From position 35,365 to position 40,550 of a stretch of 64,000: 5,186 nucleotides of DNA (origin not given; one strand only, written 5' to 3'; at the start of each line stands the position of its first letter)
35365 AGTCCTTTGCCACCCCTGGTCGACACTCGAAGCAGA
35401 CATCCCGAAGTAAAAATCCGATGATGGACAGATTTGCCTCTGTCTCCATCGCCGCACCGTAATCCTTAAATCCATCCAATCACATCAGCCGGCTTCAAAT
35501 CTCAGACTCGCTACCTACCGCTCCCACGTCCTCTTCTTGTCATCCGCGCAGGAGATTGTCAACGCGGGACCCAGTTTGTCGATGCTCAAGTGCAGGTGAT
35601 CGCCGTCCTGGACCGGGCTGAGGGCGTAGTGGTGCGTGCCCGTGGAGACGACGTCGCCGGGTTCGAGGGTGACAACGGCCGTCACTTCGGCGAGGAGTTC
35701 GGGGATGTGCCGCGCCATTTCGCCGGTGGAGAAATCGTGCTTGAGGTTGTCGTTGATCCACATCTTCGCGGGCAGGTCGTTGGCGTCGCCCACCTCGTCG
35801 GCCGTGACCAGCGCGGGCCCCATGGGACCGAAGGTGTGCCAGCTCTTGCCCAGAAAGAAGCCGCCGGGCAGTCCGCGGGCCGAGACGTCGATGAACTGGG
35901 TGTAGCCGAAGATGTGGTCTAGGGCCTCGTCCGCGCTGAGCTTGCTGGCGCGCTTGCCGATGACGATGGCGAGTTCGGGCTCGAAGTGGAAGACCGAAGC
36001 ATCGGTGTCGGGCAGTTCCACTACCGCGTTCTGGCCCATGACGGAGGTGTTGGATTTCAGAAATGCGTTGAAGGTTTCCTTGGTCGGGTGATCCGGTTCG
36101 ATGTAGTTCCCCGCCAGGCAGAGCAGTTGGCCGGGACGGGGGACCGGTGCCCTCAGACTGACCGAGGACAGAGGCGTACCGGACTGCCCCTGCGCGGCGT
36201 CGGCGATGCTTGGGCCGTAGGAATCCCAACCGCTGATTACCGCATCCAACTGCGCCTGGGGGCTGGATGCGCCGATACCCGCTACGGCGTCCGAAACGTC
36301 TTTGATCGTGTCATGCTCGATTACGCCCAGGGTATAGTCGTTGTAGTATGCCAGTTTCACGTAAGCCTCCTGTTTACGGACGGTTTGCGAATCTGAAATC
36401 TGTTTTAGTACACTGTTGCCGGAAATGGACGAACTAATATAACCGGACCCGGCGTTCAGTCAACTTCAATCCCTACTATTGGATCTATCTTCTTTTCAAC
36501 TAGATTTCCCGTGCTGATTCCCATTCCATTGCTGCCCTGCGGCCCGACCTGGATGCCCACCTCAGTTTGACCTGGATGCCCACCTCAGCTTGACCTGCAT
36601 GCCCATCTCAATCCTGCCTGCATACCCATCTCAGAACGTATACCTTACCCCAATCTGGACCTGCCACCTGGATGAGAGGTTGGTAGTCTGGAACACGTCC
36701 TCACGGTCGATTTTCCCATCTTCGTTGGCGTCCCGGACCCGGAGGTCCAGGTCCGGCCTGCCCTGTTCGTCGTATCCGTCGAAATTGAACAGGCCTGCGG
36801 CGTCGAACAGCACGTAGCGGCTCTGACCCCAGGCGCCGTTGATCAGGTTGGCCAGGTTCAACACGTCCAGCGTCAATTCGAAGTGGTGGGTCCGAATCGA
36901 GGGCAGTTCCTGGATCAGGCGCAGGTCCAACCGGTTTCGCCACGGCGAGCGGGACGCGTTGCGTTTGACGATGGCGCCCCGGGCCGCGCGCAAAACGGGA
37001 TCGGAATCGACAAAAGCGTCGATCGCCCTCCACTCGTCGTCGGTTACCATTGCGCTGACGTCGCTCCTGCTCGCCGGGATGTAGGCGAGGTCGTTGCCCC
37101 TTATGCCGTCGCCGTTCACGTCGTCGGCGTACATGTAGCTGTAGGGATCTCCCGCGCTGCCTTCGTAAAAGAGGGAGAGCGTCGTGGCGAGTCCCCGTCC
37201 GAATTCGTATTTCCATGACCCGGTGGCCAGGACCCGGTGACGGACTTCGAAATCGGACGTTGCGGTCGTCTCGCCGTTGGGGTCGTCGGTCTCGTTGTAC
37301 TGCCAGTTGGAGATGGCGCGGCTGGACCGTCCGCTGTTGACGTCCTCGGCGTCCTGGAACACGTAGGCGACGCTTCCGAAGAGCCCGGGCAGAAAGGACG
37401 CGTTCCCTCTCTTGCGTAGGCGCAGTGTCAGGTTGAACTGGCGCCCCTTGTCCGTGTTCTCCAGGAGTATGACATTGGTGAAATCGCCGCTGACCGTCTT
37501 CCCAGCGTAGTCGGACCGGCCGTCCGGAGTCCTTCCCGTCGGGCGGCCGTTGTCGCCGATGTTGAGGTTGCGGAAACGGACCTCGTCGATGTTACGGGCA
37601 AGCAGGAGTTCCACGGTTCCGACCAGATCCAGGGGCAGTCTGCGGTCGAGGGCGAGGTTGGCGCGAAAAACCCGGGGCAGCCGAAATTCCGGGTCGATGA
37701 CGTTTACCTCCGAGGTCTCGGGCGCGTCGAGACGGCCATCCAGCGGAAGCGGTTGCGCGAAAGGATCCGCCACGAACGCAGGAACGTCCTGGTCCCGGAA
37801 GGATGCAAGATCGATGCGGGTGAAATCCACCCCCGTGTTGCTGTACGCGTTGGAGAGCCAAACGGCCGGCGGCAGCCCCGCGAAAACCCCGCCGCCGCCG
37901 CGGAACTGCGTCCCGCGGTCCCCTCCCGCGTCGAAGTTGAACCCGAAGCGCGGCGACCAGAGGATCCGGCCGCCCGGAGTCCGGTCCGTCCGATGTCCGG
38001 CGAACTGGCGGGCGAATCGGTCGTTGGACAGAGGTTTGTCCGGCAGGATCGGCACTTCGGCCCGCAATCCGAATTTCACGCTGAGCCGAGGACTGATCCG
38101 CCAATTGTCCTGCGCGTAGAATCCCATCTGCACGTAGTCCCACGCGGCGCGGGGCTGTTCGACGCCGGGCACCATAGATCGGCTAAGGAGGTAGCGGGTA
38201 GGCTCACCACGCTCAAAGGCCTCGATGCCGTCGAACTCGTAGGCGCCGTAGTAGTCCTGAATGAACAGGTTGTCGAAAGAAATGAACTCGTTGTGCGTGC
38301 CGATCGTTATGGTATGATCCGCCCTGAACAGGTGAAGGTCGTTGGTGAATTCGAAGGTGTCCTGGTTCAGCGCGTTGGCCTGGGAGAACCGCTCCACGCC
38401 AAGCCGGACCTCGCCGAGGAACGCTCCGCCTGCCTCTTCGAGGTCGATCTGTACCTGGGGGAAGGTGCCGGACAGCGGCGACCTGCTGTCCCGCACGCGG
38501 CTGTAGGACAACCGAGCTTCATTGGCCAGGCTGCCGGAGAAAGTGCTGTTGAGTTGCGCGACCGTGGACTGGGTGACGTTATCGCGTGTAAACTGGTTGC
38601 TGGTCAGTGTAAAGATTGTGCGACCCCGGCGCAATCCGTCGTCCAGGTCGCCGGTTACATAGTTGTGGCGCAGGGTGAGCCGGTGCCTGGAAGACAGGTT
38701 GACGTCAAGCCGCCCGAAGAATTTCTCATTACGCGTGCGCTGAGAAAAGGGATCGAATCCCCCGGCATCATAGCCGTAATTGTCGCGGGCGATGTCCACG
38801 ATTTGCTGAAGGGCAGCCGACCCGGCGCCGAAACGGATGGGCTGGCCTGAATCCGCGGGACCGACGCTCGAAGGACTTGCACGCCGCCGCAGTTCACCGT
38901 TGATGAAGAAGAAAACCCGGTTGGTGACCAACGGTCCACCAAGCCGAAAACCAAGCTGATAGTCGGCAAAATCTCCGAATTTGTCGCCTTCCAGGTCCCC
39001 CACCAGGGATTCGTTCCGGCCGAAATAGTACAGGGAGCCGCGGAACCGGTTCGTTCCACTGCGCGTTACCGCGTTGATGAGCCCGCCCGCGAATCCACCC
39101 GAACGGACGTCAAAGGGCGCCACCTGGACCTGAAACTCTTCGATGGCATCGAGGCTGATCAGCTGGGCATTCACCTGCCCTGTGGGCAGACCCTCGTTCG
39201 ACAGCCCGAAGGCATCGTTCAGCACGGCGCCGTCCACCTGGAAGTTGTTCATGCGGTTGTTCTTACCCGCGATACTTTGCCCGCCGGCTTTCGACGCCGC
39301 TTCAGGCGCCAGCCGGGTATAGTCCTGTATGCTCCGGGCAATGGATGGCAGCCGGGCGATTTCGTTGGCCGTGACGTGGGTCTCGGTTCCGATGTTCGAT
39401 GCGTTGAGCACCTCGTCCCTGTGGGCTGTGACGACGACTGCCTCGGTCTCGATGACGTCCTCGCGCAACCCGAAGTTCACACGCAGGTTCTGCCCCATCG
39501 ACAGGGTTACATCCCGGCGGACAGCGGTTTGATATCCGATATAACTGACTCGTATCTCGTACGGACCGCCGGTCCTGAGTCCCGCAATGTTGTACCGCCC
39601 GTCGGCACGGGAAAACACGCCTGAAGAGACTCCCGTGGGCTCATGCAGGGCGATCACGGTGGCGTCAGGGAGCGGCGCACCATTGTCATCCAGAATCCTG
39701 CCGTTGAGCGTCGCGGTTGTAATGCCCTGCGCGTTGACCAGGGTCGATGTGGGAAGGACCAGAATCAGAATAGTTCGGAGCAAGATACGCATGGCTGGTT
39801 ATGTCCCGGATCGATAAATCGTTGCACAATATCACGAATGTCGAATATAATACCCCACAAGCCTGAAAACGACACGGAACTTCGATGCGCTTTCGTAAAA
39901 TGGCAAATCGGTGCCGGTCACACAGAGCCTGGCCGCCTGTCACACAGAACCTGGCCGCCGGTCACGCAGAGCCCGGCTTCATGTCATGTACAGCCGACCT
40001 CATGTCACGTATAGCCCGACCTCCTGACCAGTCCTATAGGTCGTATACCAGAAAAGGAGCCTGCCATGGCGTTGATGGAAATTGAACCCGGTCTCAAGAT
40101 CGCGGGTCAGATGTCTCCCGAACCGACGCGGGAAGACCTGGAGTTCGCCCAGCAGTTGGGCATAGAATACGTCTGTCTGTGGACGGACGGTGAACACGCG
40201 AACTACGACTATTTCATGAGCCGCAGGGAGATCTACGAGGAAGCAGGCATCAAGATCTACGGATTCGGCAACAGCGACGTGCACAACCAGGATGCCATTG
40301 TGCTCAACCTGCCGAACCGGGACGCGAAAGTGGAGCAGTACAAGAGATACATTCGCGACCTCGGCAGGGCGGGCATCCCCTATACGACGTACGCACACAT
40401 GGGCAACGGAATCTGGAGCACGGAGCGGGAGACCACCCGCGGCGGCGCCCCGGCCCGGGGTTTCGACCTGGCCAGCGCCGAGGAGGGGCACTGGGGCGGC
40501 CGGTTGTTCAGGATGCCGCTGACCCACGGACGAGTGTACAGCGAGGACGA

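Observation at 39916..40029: Five phased 22-bp TGTCAC-type repeats in the divergent TonB-dependent receptor / uxuA promoter region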

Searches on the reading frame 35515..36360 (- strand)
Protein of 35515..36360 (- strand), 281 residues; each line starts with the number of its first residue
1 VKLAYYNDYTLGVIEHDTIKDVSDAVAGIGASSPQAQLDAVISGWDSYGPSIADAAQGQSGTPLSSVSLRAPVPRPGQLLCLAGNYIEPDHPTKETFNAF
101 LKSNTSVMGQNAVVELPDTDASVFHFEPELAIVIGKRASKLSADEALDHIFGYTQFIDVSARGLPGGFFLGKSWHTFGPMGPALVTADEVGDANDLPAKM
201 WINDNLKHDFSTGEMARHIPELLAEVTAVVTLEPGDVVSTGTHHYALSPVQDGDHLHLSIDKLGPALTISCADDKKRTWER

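Call 6: search_protein_families(library=pfam, proteins=[window:35515-36360:-])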
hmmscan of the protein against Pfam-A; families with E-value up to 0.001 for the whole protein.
window:35515-36360:- (281 aa): 1 family
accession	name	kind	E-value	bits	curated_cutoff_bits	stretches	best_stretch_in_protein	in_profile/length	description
PF01557.24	FAA_hydrolase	-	9.3e-45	153.3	23.9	1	90-265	25-208/214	Fumarylacetoacetate (FAA) hydrolase C-terminal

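Call 7: search_protein_families(library=ncbifam, proteins=[window:35515-36360:-])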
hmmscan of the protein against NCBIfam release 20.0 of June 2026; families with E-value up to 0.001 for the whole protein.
window:35515-36360:- (281 aa): 6 families
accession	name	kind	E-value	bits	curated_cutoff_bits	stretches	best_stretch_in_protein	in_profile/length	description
TIGR02303.1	HpaG-C-term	equivalog_domain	1.1e-30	106.9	276.4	1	65-264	32-236/245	4-hydroxyphenylacetate degradation bifunctional isomerase/decarboxylase, C-terminal subunit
NF053535.1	DhyDRhmHlse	equivalog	6.5e-28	97.8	500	1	18-264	22-272/284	2,4-didehydro-3-deoxy-L-rhamnonate hydrolase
TIGR02305.1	HpaG-N-term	equivalog_domain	4.6e-25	88.3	228.65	1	100-264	36-199/205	4-hydroxyphenylacetate degradation bifunctional isomerase/decarboxylase, N-terminal subunit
NF009399.0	PRK12764.1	equivalog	2.8e-20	72.8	444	1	98-262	46-211/501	fumarylacetoacetate hydrolase family protein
NF011750.0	PRK15203.1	equivalog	5.1e-20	71.7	811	1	92-264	243-416/429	4-hydroxyphenylacetate degradation bifunctional isomerase/decarboxylase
NF007967.0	PRK10691.1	equivalog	1.4e-14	54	201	1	94-262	38-211/219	fumarylacetoacetate hydrolase family protein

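Call 27: find_encoding_contigs(protein=window:35515-36360:-, flank=6000, max_places=10)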
Protein window:35515-36360:- (281 aa): no gene with exactly this product is on record in the collection.

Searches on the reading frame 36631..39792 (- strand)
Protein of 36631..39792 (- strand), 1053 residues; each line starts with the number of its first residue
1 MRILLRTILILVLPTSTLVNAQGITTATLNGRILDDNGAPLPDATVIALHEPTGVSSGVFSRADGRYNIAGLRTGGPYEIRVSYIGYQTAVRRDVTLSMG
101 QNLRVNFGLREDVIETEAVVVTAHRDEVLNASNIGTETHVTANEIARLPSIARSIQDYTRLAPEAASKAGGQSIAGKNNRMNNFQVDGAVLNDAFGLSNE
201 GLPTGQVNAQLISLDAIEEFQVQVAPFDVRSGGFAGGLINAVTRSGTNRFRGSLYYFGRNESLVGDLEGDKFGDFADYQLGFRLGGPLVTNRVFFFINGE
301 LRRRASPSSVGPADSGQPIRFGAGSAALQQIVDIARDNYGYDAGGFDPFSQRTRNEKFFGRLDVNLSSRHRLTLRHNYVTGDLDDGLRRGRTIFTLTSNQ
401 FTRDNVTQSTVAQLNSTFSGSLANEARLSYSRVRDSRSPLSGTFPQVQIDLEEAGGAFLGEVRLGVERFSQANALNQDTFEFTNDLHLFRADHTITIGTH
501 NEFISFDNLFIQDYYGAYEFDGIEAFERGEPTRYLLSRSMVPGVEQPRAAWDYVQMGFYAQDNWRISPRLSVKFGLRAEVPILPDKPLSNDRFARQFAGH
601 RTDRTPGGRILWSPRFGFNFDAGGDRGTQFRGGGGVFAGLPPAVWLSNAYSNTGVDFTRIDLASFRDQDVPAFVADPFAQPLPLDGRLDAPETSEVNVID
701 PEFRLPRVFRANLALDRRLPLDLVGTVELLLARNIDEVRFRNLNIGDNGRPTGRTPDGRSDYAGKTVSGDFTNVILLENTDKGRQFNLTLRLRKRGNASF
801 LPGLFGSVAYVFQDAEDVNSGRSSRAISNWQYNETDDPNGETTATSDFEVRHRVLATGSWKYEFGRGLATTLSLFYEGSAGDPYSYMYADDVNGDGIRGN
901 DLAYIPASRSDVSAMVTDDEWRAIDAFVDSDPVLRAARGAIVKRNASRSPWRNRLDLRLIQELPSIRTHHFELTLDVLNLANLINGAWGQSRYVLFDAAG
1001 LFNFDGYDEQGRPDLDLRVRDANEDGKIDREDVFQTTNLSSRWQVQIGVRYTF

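Call 6: search_protein_families(library=pfam, proteins=[window:36631-39792:-])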
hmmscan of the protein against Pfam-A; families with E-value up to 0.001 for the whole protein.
window:36631-39792:- (1053 aa): 3 families
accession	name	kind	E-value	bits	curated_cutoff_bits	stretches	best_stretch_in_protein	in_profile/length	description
PF25183.1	OMP_b-brl_4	-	1.2e-60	206.4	30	2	350-985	149-810/838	Outer membrane beta barrel domain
PF13620.12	CarboxypepD_reg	-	3.7e-22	78.9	32.3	1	28-109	1-81/82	Carboxypeptidase regulatory-like domain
PF13715.12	CarbopepD_reg_2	-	5.5e-12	46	32.2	1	30-121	2-88/88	CarboxypepD_reg-like domain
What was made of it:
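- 36631..39792 (-): Divergently transcribed gene for a CarboxypepD_reg plus outer-membrane beta-barrel protein, TonB-dependent-receptor-like, 1053 aa. Pfam PF13620 and PF25183 (call 6).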

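Call 7: search_protein_families(library=ncbifam, proteins=[window:36631-39792:-])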
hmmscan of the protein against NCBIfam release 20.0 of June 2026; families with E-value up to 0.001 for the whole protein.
window:36631-39792:- (1053 aa): 1 family
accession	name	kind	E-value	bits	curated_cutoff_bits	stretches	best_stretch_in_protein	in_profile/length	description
TIGR04056.1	OMP_RagA_SusC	subfamily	1.3e-10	40.3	368.25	1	28-150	2-111/981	SusC/RagA family TonB-linked outer membrane protein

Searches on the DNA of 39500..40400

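Call 19: search_rna_families(source=window, start=39500, end=40400, threshold=evalue, max_evalue=10)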
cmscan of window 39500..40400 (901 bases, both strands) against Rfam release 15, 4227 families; matches with E-value up to 10: 0.
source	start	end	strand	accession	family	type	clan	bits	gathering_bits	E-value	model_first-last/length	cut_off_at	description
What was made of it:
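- On Cis-regulatory leader RNA (riboswitch or attenuator): Rfam gives 0 hits at E <= 10 (call 19).
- There is no Rfam match (call 19). There is no Rfam family match (call 19).
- Tried and rejected: Known RNA element: Rfam at E <= 10 over 39500-40400 found nothing (call 19).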
